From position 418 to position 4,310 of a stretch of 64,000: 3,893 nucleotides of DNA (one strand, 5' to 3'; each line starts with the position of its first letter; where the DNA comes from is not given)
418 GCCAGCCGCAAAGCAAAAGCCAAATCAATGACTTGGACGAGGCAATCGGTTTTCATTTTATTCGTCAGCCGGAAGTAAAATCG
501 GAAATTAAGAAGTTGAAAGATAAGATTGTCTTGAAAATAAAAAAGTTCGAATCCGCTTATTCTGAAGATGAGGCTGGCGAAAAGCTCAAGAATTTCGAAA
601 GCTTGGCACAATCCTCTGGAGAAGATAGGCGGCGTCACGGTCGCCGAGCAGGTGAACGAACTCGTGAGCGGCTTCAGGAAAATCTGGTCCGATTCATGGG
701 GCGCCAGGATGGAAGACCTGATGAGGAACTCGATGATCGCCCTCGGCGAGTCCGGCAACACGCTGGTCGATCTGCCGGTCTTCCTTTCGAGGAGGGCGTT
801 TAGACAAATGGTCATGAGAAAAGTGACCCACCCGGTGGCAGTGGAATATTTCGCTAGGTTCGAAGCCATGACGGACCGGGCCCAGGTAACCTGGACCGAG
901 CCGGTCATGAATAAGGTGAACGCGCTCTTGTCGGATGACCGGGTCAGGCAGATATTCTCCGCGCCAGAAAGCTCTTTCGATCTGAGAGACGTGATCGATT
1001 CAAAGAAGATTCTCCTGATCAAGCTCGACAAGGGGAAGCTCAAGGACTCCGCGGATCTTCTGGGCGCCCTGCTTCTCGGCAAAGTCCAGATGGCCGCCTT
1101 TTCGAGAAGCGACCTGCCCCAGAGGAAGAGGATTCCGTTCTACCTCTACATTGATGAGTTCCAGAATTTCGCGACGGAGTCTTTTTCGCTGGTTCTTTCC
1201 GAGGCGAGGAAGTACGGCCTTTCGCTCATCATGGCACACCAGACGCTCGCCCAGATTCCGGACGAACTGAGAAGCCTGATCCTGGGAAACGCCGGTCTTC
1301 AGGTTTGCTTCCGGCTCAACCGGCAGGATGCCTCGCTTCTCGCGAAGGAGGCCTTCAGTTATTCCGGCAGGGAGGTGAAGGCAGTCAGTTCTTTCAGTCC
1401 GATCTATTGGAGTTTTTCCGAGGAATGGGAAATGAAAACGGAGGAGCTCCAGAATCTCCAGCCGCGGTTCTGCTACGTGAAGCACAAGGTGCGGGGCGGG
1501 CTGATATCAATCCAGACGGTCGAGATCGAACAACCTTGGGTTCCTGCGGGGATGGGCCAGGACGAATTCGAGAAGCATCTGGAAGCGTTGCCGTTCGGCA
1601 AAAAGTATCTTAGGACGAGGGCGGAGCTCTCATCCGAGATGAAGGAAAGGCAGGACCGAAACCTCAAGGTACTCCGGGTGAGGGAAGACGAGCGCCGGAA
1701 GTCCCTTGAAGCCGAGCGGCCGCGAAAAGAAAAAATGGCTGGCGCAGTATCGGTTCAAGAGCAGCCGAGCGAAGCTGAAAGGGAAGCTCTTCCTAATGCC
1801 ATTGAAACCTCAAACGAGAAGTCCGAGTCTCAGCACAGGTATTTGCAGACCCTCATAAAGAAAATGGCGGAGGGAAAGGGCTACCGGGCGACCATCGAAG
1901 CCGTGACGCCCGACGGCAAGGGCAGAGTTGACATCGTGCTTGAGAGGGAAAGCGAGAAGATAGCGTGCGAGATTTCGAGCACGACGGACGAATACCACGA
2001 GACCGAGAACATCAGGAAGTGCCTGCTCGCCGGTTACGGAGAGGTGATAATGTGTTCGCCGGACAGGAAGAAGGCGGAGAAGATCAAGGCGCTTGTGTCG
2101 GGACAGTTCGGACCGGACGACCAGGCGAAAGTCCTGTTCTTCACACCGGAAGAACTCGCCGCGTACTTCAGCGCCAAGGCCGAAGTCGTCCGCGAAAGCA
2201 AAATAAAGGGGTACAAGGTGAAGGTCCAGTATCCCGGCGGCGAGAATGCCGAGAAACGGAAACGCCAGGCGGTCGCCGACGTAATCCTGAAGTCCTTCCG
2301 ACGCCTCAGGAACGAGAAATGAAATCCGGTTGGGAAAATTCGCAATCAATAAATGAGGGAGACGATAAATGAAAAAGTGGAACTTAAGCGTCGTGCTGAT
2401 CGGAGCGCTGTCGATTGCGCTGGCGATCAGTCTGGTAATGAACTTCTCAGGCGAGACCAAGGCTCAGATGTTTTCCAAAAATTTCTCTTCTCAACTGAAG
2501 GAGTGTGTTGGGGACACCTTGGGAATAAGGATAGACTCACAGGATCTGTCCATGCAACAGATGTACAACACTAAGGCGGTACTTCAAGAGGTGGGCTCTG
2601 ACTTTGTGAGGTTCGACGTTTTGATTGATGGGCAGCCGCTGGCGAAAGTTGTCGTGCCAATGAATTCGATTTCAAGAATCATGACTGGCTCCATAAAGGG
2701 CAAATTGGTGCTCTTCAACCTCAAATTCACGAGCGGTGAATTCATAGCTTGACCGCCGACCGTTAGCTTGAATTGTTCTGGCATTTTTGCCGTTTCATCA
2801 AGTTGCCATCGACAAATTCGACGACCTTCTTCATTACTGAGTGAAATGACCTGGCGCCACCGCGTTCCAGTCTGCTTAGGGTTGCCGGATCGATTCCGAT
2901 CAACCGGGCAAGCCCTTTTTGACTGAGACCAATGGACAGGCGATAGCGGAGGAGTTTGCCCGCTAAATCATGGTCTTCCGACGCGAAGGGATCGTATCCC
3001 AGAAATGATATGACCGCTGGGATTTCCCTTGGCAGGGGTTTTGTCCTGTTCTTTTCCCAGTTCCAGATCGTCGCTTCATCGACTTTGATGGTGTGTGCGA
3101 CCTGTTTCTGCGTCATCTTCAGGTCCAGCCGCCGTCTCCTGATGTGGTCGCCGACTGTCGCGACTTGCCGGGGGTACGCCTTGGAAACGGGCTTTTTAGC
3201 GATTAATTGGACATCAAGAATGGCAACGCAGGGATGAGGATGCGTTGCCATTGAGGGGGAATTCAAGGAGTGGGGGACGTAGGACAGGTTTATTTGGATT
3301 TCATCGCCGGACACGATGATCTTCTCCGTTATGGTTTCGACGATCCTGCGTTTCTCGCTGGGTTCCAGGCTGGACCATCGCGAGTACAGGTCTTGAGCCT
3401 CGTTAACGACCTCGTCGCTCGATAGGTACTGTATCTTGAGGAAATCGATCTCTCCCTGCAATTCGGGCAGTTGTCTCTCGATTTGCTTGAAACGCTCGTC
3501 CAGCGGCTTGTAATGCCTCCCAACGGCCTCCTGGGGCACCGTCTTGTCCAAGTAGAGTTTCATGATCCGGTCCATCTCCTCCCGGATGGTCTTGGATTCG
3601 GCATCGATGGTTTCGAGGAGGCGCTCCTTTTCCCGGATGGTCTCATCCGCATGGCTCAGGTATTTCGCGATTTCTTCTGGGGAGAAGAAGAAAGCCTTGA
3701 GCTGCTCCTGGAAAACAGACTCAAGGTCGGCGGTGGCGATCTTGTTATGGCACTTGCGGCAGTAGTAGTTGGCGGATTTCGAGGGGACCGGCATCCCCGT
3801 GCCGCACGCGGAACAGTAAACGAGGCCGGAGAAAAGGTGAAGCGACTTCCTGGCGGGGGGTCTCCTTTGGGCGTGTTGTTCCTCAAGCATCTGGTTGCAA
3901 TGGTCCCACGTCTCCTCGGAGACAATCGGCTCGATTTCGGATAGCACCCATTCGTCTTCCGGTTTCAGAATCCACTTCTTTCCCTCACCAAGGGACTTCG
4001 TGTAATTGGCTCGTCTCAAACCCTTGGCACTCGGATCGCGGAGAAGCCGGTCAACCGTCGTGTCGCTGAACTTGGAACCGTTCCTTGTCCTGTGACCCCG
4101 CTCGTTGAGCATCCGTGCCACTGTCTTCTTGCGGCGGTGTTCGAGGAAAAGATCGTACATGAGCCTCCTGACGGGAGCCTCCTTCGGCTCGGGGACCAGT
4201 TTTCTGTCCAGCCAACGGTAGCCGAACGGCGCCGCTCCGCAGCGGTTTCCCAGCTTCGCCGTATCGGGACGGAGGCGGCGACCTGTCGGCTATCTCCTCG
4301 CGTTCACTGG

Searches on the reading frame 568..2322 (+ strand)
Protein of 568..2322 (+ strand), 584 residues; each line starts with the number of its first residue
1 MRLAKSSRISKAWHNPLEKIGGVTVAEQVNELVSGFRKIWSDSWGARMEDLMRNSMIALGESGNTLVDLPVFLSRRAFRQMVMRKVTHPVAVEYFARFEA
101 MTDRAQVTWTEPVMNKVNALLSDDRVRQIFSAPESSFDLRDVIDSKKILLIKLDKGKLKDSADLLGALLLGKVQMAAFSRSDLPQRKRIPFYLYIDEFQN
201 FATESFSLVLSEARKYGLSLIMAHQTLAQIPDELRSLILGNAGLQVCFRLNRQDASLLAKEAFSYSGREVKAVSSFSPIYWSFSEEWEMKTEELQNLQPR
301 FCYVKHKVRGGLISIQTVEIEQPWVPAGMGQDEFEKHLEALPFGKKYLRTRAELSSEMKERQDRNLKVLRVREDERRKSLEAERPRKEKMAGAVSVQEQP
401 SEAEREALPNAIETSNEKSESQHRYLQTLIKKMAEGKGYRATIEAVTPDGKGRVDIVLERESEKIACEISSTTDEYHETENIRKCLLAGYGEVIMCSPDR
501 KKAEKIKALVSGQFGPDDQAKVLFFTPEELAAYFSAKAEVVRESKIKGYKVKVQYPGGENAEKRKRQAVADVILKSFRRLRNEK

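Call 12: search_protein_families(library=pfam, proteins=[window:568-2322:+], max_evalue=0.01)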
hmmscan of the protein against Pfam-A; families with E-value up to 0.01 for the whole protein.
window:568-2322:+ (584 aa): 3 families
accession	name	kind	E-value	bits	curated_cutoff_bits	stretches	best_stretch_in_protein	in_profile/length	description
PF12696.13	TraG-D_C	-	2e-07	31.4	22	1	190-254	1-70/126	TraM recognition site of TraD and TraG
PF02534.20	T4SS-DNA_transf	-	3e-05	23.5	20.1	1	79-252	196-370/468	Type IV secretory system Conjugative DNA transfer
PF10412.15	TrwB_AAD_bind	-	0.0055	16.1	20.5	1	131-231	186-287/387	Type IV secretion-system coupling protein DNA-binding domain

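Call 17: find_encoding_contigs(protein=window:568-2322:+, flank=10000, max_places=10)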
Protein window:568-2322:+ (584 aa): no gene with exactly this product is on record in the collection.

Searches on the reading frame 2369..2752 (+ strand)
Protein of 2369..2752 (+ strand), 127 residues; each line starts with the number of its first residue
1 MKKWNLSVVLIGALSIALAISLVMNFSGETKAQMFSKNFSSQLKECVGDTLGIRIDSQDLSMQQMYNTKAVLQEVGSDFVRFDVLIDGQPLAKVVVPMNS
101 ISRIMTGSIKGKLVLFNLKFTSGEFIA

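Call 12: search_protein_families(library=pfam, proteins=[window:2369-2752:+], max_evalue=0.01)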
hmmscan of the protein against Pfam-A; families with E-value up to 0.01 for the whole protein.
window:2369-2752:+ (127 aa): 0 families

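Call 19: find_encoding_contigs(protein=window:2369-2752:+, flank=10000, max_places=10)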
Protein window:2369-2752:+ (127 aa): 2 contigs read that carry it; 1 place shown.
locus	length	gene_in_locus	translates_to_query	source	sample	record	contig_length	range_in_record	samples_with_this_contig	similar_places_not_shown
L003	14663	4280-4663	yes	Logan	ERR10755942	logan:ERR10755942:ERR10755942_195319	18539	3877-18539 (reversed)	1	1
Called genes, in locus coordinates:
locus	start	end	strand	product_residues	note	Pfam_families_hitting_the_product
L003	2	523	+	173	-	?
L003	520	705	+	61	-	PF08279:HTH_11 (weak), PF12728:HTH_17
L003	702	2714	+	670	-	PF01555:N6_N4_Mtase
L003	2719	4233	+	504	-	PF12696:TraG-D_C (weak)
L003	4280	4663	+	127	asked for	-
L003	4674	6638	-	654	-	PF00239:Resolvase, PF07508:Recombinase, PF01381:HTH_3 (weak), PF12844:HTH_19 (faint), PF13560:HTH_31 (faint), PF20432:Xre-like-HTH (faint), PF01381:HTH_3 (weak)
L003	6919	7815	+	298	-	PF22769:DCD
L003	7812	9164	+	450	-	-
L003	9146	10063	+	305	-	PF01261:AP_endonuc_2, PF03851:UvdE (weak)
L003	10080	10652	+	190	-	-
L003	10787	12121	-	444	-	PF02534:T4SS-DNA_transf (faint), PF10412:TrwB_AAD_bind, PF12696:TraG-D_C (weak)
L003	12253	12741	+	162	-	-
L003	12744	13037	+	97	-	PF08845:SymE_toxin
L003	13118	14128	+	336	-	-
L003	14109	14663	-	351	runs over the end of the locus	PF04055:Radical_SAM, PF13186:SPASM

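Call 53: search_protein_families(library=padloc, proteins=[L003:2-523:+, L003:702-2714:+, L003:2719-4233:+, L003:4280-4663:+, L003:4674-6638:-], max_evalue=0.001)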
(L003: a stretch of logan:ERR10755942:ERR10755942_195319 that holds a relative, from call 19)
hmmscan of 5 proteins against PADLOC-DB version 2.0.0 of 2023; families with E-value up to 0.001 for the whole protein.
L003:2-523:+ (173 aa): 0 families

L003:702-2714:+ (670 aa): 44 families (the best 25 are shown)
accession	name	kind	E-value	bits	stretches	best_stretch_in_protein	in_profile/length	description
PDLC03638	MTase_III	-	5.8e-56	188.3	1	105-385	395-673/816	Type III methyltransferase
PDLC03354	MTase_II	-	3.5e-53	179.1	1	32-393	19-386/425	Type II methyltransferase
PDLC03636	MTase_III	-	1.2e-36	124.6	2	82-268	46-219/575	Type III methyltransferase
PDLC03633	MTase_III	-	1.5e-34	117.7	2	312-421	277-379/616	Type III methyltransferase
PDLC03635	MTase_III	-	1.3e-30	104.8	2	82-251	218-375/708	Type III methyltransferase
PDLC03300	MTase_II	-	2.5e-29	100.3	2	325-389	212-276/302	Type II methyltransferase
PDLC03644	MTase_III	-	1.5e-25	88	2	60-258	18-218/542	Type III methyltransferase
PDLC03339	MTase_II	-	1.6e-25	87.7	2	326-389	208-271/399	Type II methyltransferase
PDLC03634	MTase_III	-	5.8e-23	79.6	3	143-286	170-303/621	Type III methyltransferase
PDLC03371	MTase_II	-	1.9e-20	71.5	1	81-393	9-256/260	Type II methyltransferase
PDLC03632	MTase_III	-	2.4e-18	63.6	1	260-392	396-532/983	Type III methyltransferase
PDLC03641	MTase_III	-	3.6e-17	60.2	3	81-126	103-140/657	Type III methyltransferase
PDLC03238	MTase_II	-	8.5e-16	56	1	331-398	307-372/428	Type II methyltransferase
PDLC03299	MTase_II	-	2e-13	48.5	1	326-394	194-262/296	Type II methyltransferase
PDLC03640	MTase_III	-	1.3e-12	44.9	1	83-223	44-196/654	Type III methyltransferase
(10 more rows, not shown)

L003:2719-4233:+ (504 aa): 6 families
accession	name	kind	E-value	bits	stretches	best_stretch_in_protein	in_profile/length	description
PDLC04140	mad8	-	5.5e-07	27.4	1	48-217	150-279/314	mads_8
PDLC02684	DndH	-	6e-05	18.7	1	46-150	1533-1641/1715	DndH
PDLC04103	HerA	-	0.00012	18.6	1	116-177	459-517/579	-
PDLC02685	DndH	-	0.00051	15.8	1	39-149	1489-1603/1678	DndH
PDLC03895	NsnC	-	0.00053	17.7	0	360-409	232-279/281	-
PDLC04105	HerA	-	0.00071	16.2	0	117-175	439-494/576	-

L003:4280-4663:+ (127 aa): 0 families

L003:4674-6638:- (654 aa): 6 families
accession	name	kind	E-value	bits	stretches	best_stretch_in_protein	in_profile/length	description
PDLC02926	HTH_VI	-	1.9e-07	29.3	0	594-635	8-49/92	-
PDLC03947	RmrA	-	1e-05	22.5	0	590-639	14-63/383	-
PDLC03951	RmrA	-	1.2e-05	22.5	0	591-638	12-59/400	-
PDLC04142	capH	-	2.7e-05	23.2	0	525-565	7-47/103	capH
PDLC04133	mad1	-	0.0004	18.6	0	537-566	5-34/60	mads_1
PDLC03949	RmrA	-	0.0005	17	0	533-579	11-57/363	-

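Call 54: search_protein_families(library=pfam, proteins=[L003:2-523:+, L003:702-2714:+, L003:2719-4233:+, L003:520-705:+], max_evalue=0.01)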
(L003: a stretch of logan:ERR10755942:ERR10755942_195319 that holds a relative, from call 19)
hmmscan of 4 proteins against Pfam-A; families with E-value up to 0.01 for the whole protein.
L003:2-523:+ (173 aa): 1 family
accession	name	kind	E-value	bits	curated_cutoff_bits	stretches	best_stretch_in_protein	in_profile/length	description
PF22175.2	Ogg-HhH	-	0.00034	20.6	27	1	44-144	70-171/173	8-oxoguanine DNA glycosylase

L003:702-2714:+ (670 aa): 2 families
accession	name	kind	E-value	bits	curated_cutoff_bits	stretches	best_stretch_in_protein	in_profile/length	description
PF01555.25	N6_N4_Mtase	-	5.2e-32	112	26.7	1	113-385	1-219/221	DNA methylase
PF01479.30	S4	-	0.0032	17.6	22.8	0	277-308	14-46/48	S4 domain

L003:2719-4233:+ (504 aa): 3 families
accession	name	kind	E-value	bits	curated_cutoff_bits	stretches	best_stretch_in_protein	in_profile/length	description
PF12696.13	TraG-D_C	-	1.6e-07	31.8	22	1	110-174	1-70/126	TraM recognition site of TraD and TraG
PF02534.20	T4SS-DNA_transf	-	7.3e-05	22.2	20.1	1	5-173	202-372/468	Type IV secretory system Conjugative DNA transfer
PF10412.15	TrwB_AAD_bind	-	0.0061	15.9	20.5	0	53-151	188-287/387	Type IV secretion-system coupling protein DNA-binding domain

L003:520-705:+ (61 aa): 3 families
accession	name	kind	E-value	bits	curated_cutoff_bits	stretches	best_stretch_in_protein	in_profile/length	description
PF12728.13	HTH_17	-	2.2e-10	41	27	1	9-57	1-49/51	Helix-turn-helix domain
PF08279.18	HTH_11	-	1.9e-06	28.1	25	1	5-32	11-38/55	HTH domain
PF04967.18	HTH_10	-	0.0099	16.1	23.1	0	32-61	21-50/53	HTH DNA binding domain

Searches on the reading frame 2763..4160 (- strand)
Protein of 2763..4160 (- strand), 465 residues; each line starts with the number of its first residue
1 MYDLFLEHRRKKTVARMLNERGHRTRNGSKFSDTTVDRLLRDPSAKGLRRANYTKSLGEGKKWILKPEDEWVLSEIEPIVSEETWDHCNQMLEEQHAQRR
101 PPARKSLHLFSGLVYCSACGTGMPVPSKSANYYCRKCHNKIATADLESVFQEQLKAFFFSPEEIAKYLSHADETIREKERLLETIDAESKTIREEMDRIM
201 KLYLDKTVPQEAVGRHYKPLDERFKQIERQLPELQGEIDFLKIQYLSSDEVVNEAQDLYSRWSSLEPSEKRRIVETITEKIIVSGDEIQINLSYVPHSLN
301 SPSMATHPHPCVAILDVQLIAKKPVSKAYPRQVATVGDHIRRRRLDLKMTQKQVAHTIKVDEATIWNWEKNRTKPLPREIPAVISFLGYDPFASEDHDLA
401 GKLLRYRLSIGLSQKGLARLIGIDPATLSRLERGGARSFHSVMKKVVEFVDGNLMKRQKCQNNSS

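Call 12: search_protein_families(library=pfam, proteins=[window:2763-4160:-], max_evalue=0.01)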
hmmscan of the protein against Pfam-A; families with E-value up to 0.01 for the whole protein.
window:2763-4160:- (465 aa): 16 families
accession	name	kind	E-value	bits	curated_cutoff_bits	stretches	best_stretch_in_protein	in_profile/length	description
PF07508.19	Recombinase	-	1.1e-17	64.6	21.1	1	1-94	10-101/102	Recombinase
PF01381.28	HTH_3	-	5e-16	58.9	23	2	405-435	3-33/55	Helix-turn-helix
PF13560.12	HTH_31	-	5.6e-12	46.2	27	2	399-436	2-39/64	Helix-turn-helix domain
PF12844.13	HTH_19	-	3.8e-07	30.4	30.2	1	340-391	4-55/64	Helix-turn-helix domain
PF20432.4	Xre-like-HTH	-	4.4e-07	30.5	25.8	1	410-435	22-46/63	Antitoxin Xre-like helix-turn-helix domain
PF13443.12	HTH_26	-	5.7e-05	23.7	22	0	412-436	11-35/63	Cro/C1-type HTH DNA-binding domain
PF13408.12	Zn_ribbon_recom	-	0.00014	22.6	25.3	1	109-158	1-53/58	Recombinase zinc beta ribbon domain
PF13413.12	HTH_25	-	0.00022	21.4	24.6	0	341-379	3-41/62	Helix-turn-helix domain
PF21763.2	DHH_CID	-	0.00079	20.2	27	0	228-285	18-74/84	DHH-CID domain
PF13542.12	HTH_Tnp_ISL3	-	0.00095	19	27.4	0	348-370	26-48/51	Helix-turn-helix domain of transposase family ISL3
PF13545.12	HTH_Crp_2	-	0.002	18.5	27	0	407-431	18-42/70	Crp-like helix-turn-helix domain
PF10955.13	Fin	-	0.0037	17.9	23.7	0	131-169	4-42/76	Anti-sigma-F factor Fin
PF13022.12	HTH_Tnp_1_2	-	0.0039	17.7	27.9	0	346-372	23-50/122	Helix-turn-helix of insertion element transposase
PF15731.11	MqsA_antitoxin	-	0.0085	16.7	30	0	402-444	73-115/131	Antitoxin component of bacterial toxin-antitoxin system, MqsA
PF13744.12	HTH_37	-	0.0094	16.2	27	0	411-439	31-59/80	Helix-turn-helix domain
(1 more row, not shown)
